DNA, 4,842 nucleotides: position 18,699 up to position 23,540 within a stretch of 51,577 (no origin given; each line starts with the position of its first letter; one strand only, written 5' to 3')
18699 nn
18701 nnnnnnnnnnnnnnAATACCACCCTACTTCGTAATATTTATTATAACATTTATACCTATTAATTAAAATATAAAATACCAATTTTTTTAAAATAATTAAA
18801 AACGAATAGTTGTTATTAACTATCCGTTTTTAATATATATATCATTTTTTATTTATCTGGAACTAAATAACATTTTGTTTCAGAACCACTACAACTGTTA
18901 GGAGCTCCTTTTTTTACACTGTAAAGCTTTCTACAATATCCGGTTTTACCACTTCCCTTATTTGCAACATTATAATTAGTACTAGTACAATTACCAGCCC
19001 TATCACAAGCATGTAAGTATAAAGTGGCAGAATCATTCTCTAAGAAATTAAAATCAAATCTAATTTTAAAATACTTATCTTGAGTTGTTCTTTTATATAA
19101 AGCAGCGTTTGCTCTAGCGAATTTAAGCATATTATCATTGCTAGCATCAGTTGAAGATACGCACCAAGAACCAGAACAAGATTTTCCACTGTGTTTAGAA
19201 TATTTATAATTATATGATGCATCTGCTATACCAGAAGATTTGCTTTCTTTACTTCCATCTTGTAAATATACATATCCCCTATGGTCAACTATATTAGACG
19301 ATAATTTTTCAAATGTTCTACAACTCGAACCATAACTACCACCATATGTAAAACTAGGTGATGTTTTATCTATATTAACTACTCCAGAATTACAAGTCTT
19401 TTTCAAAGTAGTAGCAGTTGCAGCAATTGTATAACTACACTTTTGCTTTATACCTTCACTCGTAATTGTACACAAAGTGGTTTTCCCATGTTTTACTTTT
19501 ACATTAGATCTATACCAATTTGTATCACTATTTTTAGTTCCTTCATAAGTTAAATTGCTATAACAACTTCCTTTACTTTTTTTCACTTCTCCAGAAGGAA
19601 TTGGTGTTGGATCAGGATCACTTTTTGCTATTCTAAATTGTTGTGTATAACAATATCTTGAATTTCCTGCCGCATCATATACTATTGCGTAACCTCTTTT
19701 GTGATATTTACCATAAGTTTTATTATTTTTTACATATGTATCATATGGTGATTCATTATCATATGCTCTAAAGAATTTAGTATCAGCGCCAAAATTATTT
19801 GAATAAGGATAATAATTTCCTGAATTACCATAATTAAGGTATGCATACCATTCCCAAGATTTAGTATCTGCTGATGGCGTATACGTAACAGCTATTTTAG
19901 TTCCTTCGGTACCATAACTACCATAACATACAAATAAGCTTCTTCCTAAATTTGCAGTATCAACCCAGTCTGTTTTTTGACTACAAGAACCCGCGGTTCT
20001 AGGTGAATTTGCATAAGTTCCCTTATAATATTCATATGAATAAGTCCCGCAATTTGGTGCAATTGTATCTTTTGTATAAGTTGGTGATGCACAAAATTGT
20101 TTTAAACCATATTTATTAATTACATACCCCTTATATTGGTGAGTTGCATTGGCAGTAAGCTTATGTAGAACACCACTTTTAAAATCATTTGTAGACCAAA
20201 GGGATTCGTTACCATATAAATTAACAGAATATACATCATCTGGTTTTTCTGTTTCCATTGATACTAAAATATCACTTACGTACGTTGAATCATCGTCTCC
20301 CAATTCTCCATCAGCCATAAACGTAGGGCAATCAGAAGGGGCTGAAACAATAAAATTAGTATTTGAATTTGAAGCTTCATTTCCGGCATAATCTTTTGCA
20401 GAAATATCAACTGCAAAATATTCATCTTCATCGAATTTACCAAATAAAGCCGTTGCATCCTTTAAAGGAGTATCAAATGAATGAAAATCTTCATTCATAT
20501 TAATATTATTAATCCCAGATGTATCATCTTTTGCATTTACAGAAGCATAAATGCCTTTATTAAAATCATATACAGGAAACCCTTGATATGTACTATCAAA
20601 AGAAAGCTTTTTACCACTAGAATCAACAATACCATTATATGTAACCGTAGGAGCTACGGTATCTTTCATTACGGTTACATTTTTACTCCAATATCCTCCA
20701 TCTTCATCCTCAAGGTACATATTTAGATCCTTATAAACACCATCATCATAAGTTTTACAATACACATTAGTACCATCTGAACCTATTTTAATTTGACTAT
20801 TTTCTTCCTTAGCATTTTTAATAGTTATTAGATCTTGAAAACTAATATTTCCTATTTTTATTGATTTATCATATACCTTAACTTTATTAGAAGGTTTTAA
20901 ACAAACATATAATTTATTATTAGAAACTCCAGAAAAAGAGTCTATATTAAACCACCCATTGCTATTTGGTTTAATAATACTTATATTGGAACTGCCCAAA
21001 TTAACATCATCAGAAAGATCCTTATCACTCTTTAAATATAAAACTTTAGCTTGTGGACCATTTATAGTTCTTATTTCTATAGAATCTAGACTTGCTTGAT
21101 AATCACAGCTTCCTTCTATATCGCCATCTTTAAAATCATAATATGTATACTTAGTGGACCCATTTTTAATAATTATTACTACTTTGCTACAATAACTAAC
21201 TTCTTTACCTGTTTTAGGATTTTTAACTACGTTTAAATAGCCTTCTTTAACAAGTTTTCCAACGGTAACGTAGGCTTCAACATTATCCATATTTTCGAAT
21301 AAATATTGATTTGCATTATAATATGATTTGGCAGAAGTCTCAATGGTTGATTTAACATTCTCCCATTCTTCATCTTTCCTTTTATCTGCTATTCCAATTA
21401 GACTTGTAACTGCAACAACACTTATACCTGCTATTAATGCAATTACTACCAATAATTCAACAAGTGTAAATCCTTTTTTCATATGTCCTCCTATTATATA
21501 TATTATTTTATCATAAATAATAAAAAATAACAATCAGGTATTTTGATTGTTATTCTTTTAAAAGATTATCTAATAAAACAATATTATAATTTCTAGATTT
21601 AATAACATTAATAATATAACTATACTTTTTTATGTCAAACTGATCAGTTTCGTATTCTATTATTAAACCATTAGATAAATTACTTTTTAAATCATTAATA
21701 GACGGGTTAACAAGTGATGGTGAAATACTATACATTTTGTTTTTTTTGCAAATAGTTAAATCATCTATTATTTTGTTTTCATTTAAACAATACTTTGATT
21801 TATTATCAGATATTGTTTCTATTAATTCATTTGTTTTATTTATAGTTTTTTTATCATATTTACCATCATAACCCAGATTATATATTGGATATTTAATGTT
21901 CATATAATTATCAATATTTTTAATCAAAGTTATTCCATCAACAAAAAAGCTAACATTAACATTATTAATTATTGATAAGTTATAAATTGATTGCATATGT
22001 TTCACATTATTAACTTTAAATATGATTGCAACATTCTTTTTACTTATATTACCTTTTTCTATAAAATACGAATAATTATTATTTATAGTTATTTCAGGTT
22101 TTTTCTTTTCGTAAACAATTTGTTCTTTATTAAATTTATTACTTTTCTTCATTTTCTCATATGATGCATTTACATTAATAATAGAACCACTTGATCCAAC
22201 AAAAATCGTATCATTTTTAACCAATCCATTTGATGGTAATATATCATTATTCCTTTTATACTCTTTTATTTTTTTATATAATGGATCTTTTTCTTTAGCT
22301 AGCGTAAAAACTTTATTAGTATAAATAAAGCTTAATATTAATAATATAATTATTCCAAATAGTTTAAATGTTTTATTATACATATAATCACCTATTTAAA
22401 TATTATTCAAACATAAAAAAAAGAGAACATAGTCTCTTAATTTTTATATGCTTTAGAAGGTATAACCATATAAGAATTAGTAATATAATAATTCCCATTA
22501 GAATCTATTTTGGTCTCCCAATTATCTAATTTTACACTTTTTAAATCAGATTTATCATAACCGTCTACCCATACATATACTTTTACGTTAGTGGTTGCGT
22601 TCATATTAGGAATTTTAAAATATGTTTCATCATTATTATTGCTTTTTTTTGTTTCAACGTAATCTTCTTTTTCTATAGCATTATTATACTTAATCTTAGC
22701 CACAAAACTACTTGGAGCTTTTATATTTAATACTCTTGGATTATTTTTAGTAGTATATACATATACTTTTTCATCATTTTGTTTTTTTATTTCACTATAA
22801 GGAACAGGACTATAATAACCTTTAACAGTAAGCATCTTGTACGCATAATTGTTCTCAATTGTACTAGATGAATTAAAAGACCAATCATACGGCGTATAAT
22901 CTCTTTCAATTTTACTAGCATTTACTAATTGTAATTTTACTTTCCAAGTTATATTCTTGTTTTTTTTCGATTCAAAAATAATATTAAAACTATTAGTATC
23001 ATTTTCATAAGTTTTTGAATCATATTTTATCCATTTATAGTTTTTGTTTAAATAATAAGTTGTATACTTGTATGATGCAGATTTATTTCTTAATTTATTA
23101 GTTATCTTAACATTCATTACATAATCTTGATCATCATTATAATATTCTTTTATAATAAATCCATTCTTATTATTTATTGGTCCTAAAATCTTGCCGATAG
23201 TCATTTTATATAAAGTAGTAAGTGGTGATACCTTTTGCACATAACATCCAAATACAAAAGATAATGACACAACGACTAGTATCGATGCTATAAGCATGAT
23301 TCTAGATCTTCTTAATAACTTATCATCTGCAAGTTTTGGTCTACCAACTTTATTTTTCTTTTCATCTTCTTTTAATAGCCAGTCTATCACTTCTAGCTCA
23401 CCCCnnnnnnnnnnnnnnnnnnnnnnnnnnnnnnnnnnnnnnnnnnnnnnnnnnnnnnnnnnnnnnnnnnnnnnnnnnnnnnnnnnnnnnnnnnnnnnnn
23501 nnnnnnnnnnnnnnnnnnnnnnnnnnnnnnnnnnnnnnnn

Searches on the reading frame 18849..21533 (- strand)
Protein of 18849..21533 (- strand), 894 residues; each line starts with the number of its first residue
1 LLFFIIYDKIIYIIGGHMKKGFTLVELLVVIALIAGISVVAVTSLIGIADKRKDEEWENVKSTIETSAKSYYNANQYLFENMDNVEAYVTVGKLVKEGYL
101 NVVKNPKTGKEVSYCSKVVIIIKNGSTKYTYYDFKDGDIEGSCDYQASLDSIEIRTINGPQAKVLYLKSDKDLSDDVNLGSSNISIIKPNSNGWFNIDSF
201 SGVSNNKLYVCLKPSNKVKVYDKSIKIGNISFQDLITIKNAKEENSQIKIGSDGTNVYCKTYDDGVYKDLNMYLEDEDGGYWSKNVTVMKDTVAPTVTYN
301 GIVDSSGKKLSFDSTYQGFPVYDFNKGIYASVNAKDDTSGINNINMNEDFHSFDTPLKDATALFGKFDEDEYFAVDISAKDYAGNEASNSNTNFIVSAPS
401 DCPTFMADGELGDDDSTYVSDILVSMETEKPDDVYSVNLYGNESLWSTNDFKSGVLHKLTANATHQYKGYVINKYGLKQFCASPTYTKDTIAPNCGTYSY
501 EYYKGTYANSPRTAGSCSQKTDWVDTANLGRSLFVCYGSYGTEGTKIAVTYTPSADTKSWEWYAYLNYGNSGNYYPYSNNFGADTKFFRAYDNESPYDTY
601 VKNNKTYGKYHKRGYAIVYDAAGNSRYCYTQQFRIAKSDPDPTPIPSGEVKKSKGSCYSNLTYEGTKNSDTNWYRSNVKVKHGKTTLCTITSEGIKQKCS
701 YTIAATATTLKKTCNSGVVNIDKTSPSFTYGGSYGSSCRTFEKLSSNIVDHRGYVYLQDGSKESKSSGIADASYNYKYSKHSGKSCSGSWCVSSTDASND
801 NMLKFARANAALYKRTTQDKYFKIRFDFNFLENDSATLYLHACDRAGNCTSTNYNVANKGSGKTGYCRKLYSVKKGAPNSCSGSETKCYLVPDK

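Call 13: search_protein_families(library=pfam, proteins=[window:18849-21533:-], max_evalue=0.001)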
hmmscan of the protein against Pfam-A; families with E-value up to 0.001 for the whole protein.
window:18849-21533:- (894 aa): 1 family
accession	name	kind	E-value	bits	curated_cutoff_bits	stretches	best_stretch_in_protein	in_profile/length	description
PF07963.17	N_methyl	-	4.3e-05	23.3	21.2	1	18-35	3-20/27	Prokaryotic N-terminal methylation motif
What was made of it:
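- On Class III / type IV prepilin signal (N_methyl, PF07963): N_methyl hits only the 894-aa protein at 18849-21533 (call 13).
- The Pfam N_methyl model hits only the genuine prepilin at 18849-21533 (call 13).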

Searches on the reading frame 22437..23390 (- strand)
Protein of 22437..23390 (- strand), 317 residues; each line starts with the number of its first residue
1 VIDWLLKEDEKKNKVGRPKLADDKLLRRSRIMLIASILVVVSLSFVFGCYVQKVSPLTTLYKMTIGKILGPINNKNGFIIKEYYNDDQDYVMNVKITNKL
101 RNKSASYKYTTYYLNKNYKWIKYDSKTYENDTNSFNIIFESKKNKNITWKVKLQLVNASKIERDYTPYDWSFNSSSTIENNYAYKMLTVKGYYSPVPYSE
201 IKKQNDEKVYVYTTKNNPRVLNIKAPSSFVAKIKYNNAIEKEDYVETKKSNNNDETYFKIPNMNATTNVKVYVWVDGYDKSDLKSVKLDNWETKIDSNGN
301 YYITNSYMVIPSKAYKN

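Call 6: search_protein_families(library=pfam, proteins=[window:22437-23390:-], max_evalue=0.01)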
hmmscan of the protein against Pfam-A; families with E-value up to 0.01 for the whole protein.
window:22437-23390:- (317 aa): 0 families

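Call 7: search_protein_families(library=ncbifam, proteins=[window:22437-23390:-], max_evalue=0.01)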
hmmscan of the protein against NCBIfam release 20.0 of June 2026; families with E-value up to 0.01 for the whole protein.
window:22437-23390:- (317 aa): 0 families

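Call 66: list_cluster_members(proteins=[P0121, P0244, window:22437-23387:-, window:32507-34459:-])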
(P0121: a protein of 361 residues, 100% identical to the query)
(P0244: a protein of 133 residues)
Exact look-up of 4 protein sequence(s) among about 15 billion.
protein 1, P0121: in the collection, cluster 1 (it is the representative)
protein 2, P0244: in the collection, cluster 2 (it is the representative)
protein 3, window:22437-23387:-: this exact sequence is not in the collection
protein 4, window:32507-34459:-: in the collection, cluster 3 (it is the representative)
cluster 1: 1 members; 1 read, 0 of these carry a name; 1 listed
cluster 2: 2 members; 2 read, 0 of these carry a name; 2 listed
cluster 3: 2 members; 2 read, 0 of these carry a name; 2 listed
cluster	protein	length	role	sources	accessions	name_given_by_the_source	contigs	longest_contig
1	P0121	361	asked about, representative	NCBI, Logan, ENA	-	-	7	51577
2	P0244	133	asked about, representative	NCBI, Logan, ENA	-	-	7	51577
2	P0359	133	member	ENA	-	-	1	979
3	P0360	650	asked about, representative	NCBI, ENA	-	-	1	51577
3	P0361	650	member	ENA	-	-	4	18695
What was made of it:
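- Checked: B is 32507-34459 (650 aa, start MKDKTN; call 66).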

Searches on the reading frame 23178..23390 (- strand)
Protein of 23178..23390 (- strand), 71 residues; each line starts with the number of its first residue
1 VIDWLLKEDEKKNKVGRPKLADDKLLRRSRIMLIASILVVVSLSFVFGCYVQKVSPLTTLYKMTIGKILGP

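Call 9: find_homologous_proteins(query=A1, max_evalue=0.01)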
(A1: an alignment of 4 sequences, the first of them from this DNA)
Query A1 (4 sequences) (71 aa, profile of the alignment): 190 proteins with E <= 0.01 among 3142 candidates; the best 120 are listed.
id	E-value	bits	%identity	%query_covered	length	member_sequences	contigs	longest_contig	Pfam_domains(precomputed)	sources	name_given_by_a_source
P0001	3.8e-17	79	42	80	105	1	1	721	-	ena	-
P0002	7.6e-16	75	51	66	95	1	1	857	-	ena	-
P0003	1.4e-15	74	46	55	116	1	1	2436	-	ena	-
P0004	7.4e-15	72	48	65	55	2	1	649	-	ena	-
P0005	3.3e-14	70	43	66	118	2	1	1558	-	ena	-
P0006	1.2e-13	68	46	68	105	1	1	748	-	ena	-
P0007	7.3e-13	66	43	65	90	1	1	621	-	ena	-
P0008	1.0e-12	65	46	52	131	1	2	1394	-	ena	-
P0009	1.5e-12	65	59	38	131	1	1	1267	-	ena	-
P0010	2.6e-12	64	42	63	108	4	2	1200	-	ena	-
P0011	3.8e-12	63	44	58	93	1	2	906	-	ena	-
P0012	4.0e-12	63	45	68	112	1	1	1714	-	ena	-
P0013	6.7e-12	63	45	54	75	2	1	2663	-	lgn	-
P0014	9.7e-12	62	45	54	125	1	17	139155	-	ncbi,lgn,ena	-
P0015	1.0e-11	62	45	54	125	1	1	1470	-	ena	-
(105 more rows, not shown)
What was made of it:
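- Many members are about 110-130 aa, which is pilin size (call 9).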
